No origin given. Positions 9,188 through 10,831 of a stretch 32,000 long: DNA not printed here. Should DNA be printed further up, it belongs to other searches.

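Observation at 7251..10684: Translationally coupled pseudokinase-TPR protein and YkuD (L,D-transpeptidase/YafK-like) protein share a paralogous C-terminal domain: candidate peptidoglycan-state sensing module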

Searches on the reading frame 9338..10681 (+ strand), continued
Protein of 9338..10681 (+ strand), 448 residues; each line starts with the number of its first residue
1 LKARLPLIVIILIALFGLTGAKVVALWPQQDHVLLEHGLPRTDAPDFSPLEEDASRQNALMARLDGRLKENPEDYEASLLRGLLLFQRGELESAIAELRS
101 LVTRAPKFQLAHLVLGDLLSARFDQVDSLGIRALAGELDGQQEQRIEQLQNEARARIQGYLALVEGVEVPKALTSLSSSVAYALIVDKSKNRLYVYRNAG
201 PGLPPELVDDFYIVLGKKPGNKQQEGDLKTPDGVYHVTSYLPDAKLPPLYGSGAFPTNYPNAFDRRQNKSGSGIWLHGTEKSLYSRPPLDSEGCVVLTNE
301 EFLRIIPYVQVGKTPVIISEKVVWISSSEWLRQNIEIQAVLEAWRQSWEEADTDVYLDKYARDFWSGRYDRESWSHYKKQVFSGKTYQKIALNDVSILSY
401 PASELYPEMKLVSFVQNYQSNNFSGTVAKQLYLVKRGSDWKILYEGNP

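Call 14: find_homologous_proteins(query=window:9338-10681:+, max_evalue=1e-20)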
Query window:9338-10681:+ (448 aa): 1036 proteins with E <= 1e-20 among 8000 candidates; the best 120 are listed.
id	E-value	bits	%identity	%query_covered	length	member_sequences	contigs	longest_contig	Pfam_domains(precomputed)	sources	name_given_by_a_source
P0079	0.0e+0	1010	100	100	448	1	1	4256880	PF24125.2,PF03734.20,PF13432.13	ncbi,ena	-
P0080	4.5e-265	897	89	100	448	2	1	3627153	PF24125.2,PF03734.20,PF13432.13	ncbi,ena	-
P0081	1.6e-212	724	71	100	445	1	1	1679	PF24125.2,PF03734.20,PF13432.13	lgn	-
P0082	1.3e-208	711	69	100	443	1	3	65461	PF24125.2,PF03734.20,PF13432.13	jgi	jgi:murein L,D-transpeptidase YafK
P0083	7.8e-202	689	68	98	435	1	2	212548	PF24125.2,PF03734.20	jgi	jgi:murein L,D-transpeptidase YafK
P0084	9.5e-190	649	64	98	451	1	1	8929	PF24125.2,PF03734.20,PF13432.13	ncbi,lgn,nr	ncbi:MAG: L,D-transpeptidase family protein [Desulfuromusa sp.]|nr:L,D-transpeptidase family protein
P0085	1.4e-189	648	64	100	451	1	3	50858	PF24125.2,PF03734.20,PF13432.13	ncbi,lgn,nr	ncbi:MAG: L,D-transpeptidase family protein [Thermodesulfobacteriota bacterium]|nr:L,D-transpeptidas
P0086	3.4e-189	647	64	97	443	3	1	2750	PF24125.2,PF03734.20,PF13432.13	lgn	-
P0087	9.6e-189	646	64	97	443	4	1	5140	PF24125.2,PF03734.20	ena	-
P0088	4.0e-188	644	64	98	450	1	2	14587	PF24125.2,PF03734.20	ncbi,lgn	-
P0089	1.1e-187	642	64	100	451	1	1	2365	PF24125.2,PF03734.20,PF13432.13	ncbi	-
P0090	1.2e-187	642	63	100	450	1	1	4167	PF24125.2,PF03734.20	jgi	-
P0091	8.0e-187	639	64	97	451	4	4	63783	PF24125.2,PF03734.20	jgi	jgi:murein L,D-transpeptidase YafK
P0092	9.8e-187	639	65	97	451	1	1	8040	PF24125.2,PF03734.20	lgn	-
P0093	2.3e-186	638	63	100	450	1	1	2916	PF24125.2,PF03734.20,PF13432.13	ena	-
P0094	3.1e-186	637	63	100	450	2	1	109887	PF24125.2,PF03734.20,PF13432.13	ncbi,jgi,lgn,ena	-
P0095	8.1e-186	636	62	100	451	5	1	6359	PF24125.2,PF03734.20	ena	-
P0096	1.1e-185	636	62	100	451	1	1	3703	PF24125.2,PF03734.20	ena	-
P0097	1.4e-185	635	62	100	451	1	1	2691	PF24125.2,PF03734.20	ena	-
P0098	2.5e-184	631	64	100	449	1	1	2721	PF24125.2,PF03734.20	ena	-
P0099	3.6e-184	631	63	98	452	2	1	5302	PF24125.2,PF03734.20,PF13432.13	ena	-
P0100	5.7e-184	630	63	98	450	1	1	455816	PF24125.2,PF03734.20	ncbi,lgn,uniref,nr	ncbi:Murein L,D-transpeptidase YafK [Desulfuromusa kysingii]|uniref:Murein L,D-transpeptidase YafK n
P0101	5.8e-184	630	63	98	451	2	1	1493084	PF24125.2,PF03734.20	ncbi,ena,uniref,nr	ncbi:L,D-transpeptidase family protein [uncultured Desulfuromusa sp.]|uniref:L,D-transpeptidase Cds6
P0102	1.0e-183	629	63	98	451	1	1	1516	PF24125.2,PF03734.20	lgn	-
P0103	1.1e-183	629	63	100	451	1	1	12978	PF24125.2,PF03734.20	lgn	-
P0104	2.3e-183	628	63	100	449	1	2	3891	PF24125.2,PF03734.20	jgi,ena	-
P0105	2.8e-183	628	63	100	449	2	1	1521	PF24125.2,PF03734.20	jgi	jgi:murein L,D-transpeptidase YafK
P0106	3.4e-183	627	62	97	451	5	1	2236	PF24125.2,PF03734.20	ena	-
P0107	4.3e-183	627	62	98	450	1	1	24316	PF24125.2,PF03734.20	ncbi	ncbi:MAG: L,D-transpeptidase family protein [Desulfuromusa sp.]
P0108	3.4e-182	624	63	100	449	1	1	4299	PF24125.2,PF03734.20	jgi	-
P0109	3.8e-182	624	62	100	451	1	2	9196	PF24125.2,PF03734.20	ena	-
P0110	8.0e-182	623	62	98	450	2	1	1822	PF24125.2,PF03734.20,PF13432.13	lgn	-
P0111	3.3e-181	621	62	100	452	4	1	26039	PF24125.2,PF03734.20,PF13432.13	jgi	-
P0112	3.7e-181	621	63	100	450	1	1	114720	PF24125.2,PF03734.20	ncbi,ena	-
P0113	8.5e-181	619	62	98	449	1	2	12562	PF24125.2,PF03734.20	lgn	-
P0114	1.7e-180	618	61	100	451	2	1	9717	PF24125.2,PF03734.20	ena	-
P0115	1.8e-180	618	63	97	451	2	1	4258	PF24125.2,PF03734.20,PF13432.13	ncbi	-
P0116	1.9e-180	618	61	100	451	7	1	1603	PF24125.2,PF03734.20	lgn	-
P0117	2.1e-180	618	62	99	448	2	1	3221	PF24125.2,PF03734.20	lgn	-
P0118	3.6e-180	617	64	98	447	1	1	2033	PF24125.2,PF03734.20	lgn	-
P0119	4.6e-180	617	62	100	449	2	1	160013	PF14559.13,PF24125.2,PF03734.20,PF13432.13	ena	-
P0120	4.9e-180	617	61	98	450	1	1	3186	PF24125.2,PF03734.20,PF13432.13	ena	-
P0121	5.5e-180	617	63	99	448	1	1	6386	PF24125.2,PF03734.20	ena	-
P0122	3.3e-179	614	62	100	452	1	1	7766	PF24125.2,PF03734.20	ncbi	-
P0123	6.8e-179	613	61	100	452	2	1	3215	PF24125.2,PF03734.20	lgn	-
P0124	1.4e-178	612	62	96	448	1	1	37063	PF24125.2,PF03734.20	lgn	-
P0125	1.7e-178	612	61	98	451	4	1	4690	PF24125.2,PF03734.20,PF13432.13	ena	-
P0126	1.9e-178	612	63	100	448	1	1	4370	PF24125.2,PF03734.20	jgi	jgi:murein L,D-transpeptidase YafK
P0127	2.6e-178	611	62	100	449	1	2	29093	PF24125.2,PF03734.20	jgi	jgi:murein L,D-transpeptidase YafK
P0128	2.7e-178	611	61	98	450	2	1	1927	PF24125.2,PF03734.20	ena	-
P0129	3.5e-178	611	62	100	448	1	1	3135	PF24125.2,PF03734.20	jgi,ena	-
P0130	4.8e-178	610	61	97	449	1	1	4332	PF24125.2,PF03734.20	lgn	-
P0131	4.9e-178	610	62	100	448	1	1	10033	PF24125.2,PF03734.20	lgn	-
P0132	5.3e-178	610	61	100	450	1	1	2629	PF24125.2,PF03734.20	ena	-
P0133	9.4e-178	609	61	99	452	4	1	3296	PF24125.2,PF03734.20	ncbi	-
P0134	1.7e-177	609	61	98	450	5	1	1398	PF24125.2,PF03734.20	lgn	-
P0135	2.1e-177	608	63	100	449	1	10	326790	PF24125.2,PF03734.20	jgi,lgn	-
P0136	2.6e-177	608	61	96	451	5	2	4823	PF24125.2,PF03734.20,PF13432.13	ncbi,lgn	-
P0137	4.6e-177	607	61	98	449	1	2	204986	PF24125.2,PF03734.20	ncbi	-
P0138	4.7e-177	607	62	96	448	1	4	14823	PF24125.2,PF03734.20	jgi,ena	-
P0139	4.8e-177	607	62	96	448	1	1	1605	PF24125.2,PF03734.20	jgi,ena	-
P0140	6.0e-177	607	61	98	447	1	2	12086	PF24125.2,PF03734.20,PF13432.13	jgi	-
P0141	1.2e-176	606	61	99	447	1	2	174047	PF24125.2,PF03734.20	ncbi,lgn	ncbi:MAG TPA: L,D-transpeptidase family protein [Malonomonas sp.]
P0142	1.5e-176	605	62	100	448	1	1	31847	PF24125.2,PF03734.20,PF13432.13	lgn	-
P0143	2.9e-176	605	61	98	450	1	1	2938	PF24125.2,PF03734.20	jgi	-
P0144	3.7e-176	604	62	96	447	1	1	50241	PF24125.2,PF03734.20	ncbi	-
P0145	4.5e-176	604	60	100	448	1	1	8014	PF24125.2,PF03734.20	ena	-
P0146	1.0e-175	603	60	100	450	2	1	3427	PF14559.13,PF24125.2,PF03734.20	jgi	jgi:murein L,D-transpeptidase YafK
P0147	1.2e-175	603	61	98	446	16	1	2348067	PF24125.2,PF03734.20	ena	-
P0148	1.2e-175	602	63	96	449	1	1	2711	PF24125.2,PF03734.20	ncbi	-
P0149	1.4e-175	602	61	99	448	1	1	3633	PF24125.2,PF03734.20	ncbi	-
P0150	2.1e-175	602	61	97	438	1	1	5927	PF24125.2,PF03734.20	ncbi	-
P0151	3.1e-175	601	61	100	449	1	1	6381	PF24125.2,PF03734.20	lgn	-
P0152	6.6e-175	600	62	96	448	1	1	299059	PF24125.2,PF03734.20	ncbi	-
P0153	7.0e-175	600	61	96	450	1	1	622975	PF14559.13,PF24125.2,PF03734.20,PF13432.13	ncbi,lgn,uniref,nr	ncbi:Murein L,D-transpeptidase YafK [Malonomonas rubra DSM 5091]|uniref:Murein L,D-transpeptidase Ya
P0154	9.1e-175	600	61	100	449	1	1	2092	PF24125.2,PF13371.13,PF03734.20,PF13432.13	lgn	-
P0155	1.3e-174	599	61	98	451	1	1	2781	PF24125.2,PF03734.20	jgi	-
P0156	1.5e-174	599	58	100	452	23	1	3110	PF24125.2,PF03734.20,PF13432.13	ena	-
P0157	2.0e-174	598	60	100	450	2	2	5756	PF24125.2,PF03734.20,PF13432.13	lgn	-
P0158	3.0e-174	598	63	96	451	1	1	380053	PF24125.2,PF03734.20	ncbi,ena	-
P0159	4.2e-174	597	61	100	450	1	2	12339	PF24125.2,PF03734.20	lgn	-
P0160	4.8e-174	597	61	100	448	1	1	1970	PF24125.2,PF03734.20,PF13432.13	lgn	-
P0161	5.1e-174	597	60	100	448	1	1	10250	PF24125.2,PF03734.20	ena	-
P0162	9.1e-174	596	61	100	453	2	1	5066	PF24125.2,PF03734.20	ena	-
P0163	1.9e-173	595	61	98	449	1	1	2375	PF24125.2,PF03734.20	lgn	-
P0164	2.0e-173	595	61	100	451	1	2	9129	PF24125.2,PF03734.20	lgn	-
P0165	2.2e-173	595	60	100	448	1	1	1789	PF24125.2,PF03734.20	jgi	-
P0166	2.6e-173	595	60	99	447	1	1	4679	PF24125.2,PF03734.20,PF13432.13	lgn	-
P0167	2.8e-173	595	61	96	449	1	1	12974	PF14559.13,PF24125.2,PF03734.20,PF13432.13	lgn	-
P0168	4.8e-173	594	60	96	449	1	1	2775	PF14559.13,PF24125.2,PF03734.20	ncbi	-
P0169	9.4e-173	593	61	96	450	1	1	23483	PF24125.2,PF03734.20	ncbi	-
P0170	9.9e-173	593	65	88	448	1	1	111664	PF24125.2,PF03734.20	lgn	-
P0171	1.0e-172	593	60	96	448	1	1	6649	PF24125.2,PF03734.20,PF13432.13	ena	-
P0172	1.0e-172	593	60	100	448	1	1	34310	PF24125.2,PF03734.20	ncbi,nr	ncbi:L,D-transpeptidase family protein [Deltaproteobacteria bacterium]|nr:L,D-transpeptidase family 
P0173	1.2e-172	593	60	98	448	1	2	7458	PF24125.2,PF03734.20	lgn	-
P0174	1.9e-172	592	61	100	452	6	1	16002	PF24125.2,PF03734.20,PF13432.13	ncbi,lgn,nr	ncbi:MAG: L,D-transpeptidase family protein [Chloroflexi bacterium]|nr:L,D-transpeptidase family pro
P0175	2.3e-172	592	60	100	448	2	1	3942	PF24125.2,PF03734.20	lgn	-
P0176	2.6e-172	591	59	100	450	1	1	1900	PF24125.2,PF03734.20,PF13432.13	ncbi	-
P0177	3.9e-172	591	60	98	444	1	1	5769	PF24125.2,PF03734.20,PF13432.13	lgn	-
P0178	3.9e-172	591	60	96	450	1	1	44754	PF24125.2,PF03734.20,PF13432.13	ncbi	-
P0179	4.4e-172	591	60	100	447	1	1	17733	PF24125.2,PF03734.20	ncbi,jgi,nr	ncbi:MAG: L,D-transpeptidase family protein [Deltaproteobacteria bacterium]|nr:L,D-transpeptidase fa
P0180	5.2e-172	591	60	96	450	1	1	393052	PF24125.2,PF03734.20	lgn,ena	-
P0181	8.4e-172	590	61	100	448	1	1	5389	PF24125.2,PF03734.20,PF13432.13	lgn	-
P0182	1.5e-171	589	60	96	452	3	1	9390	PF24125.2,PF03734.20,PF13432.13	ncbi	-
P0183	2.3e-171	588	59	100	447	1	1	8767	PF24125.2,PF03734.20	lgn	-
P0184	3.4e-171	588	62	96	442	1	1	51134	PF24125.2,PF03734.20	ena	-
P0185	1.3e-170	586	60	96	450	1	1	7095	PF24125.2,PF03734.20,PF13432.13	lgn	-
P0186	3.6e-170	584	61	100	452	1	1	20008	PF24125.2,PF03734.20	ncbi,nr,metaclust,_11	ncbi:MAG: hypothetical protein BA864_12955 [Desulfuromonadales bacterium C00003093]|nr:MAG: hypothet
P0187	8.0e-170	583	61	100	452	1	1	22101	PF24125.2,PF03734.20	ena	-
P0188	1.1e-169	583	61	100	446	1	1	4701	PF24125.2,PF03734.20,PF13432.13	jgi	-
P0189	1.6e-169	582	60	100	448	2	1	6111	PF24125.2,PF03734.20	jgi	jgi:murein L,D-transpeptidase YafK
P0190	2.7e-169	582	59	100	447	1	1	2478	PF24125.2,PF03734.20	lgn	-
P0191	5.1e-169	581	60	100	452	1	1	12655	PF24125.2,PF03734.20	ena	-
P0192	8.9e-169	580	60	100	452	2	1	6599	PF24125.2,PF03734.20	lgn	-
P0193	2.3e-167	575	60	98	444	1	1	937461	PF24125.2,PF03734.20,PF13432.13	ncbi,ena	-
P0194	2.6e-167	575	60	100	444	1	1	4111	PF24125.2,PF03734.20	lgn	-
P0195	2.9e-165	568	59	96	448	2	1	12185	PF24125.2,PF03734.20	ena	-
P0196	8.8e-165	567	58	96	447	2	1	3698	PF14559.13,PF24125.2,PF03734.20,PF13432.13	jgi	-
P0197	1.9e-164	566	56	99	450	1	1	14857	PF24125.2,PF03734.20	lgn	-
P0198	2.4e-164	565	56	100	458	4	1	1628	PF24125.2,PF13371.13,PF03734.20,PF13432.13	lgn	-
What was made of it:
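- Public annotations call the family 'murein L,D-transpeptidase YafK' (call 14).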

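Call 16: find_encoding_contigs(protein=P0147, flank=6000, max_places=1)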
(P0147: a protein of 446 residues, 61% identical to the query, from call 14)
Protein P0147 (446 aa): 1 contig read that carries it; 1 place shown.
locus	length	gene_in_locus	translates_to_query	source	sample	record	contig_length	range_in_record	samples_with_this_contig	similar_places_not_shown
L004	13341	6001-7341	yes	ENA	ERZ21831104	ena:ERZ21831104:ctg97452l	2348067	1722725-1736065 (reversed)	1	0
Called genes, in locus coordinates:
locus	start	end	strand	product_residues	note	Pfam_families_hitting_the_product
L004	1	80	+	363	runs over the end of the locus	PF00180:Iso_dh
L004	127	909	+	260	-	PF02361:CbiQ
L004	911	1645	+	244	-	PF01416:PseudoU_synth_1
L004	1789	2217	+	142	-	PF00572:Ribosomal_L13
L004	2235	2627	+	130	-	PF00380:Ribosomal_S9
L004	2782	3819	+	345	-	PF01118:Semialdhyde_dh, PF22698:Semialdhyde_dhC_1, PF02774:Semialdhyde_dhC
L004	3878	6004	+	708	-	PF00069:Pkinase, PF00515:TPR_1 (faint), PF07719:TPR_2 (faint), PF13371:TPR_9 (weak), PF13414:TPR_11 (faint), PF13432:TPR_16 (weak), PF13424:TPR_12 (weak), PF24125:Cds6_C, +3 more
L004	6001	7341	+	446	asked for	PF03734:YkuD, PF24125:Cds6_C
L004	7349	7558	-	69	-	-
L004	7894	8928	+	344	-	PF02547:Queuosine_synth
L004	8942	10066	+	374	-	PF01702:TGT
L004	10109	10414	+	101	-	PF02699:YajC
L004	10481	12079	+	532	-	PF21760:SecD_1st, PF22599:SecDF_P1_head, PF00873:ACR_tran, PF02355:SecD_SecF_C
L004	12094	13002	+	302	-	PF07549:Sec_GG, PF02355:SecD_SecF_C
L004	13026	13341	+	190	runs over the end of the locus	PF13181:TPR_8 (faint), PF00515:TPR_1 (faint), PF13428:TPR_14 (faint), PF14559:TPR_19 (faint), PF13174:TPR_6 (faint), PF13431:TPR_17 (faint), PF23914:TPR_CcmH_CycH, PF13414:TPR_11 (weak), +3 more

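Call 17: find_encoding_contigs(protein=P0193, flank=6000, max_places=1)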
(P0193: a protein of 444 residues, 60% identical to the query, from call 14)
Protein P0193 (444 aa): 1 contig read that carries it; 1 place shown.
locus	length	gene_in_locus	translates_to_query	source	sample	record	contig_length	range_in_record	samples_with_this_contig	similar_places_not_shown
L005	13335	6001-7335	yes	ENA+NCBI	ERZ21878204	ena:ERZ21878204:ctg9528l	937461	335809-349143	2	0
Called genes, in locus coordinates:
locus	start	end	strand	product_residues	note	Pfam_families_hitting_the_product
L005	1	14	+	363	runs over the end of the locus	PF00180:Iso_dh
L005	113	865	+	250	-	PF02361:CbiQ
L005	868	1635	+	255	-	PF01416:PseudoU_synth_1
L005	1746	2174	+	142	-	PF00572:Ribosomal_L13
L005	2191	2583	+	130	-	PF00380:Ribosomal_S9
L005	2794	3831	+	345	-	PF01118:Semialdhyde_dh, PF22698:Semialdhyde_dhC_1, PF02774:Semialdhyde_dhC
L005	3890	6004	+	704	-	PF07714:PK_Tyr_Ser-Thr, PF00069:Pkinase, PF13414:TPR_11 (faint), PF14559:TPR_19 (weak), PF24125:Cds6_C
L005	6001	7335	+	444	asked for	PF13432:TPR_16 (faint), PF03734:YkuD, PF24125:Cds6_C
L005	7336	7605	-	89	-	PF08984:DUF1858 (weak)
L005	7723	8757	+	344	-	PF02547:Queuosine_synth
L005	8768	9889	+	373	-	PF01702:TGT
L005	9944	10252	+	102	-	PF02699:YajC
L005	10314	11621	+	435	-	PF21760:SecD_1st, PF22599:SecDF_P1_head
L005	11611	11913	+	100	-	PF02355:SecD_SecF_C, PF03176:MMPL (weak)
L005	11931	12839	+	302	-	PF07549:Sec_GG (weak), PF02355:SecD_SecF_C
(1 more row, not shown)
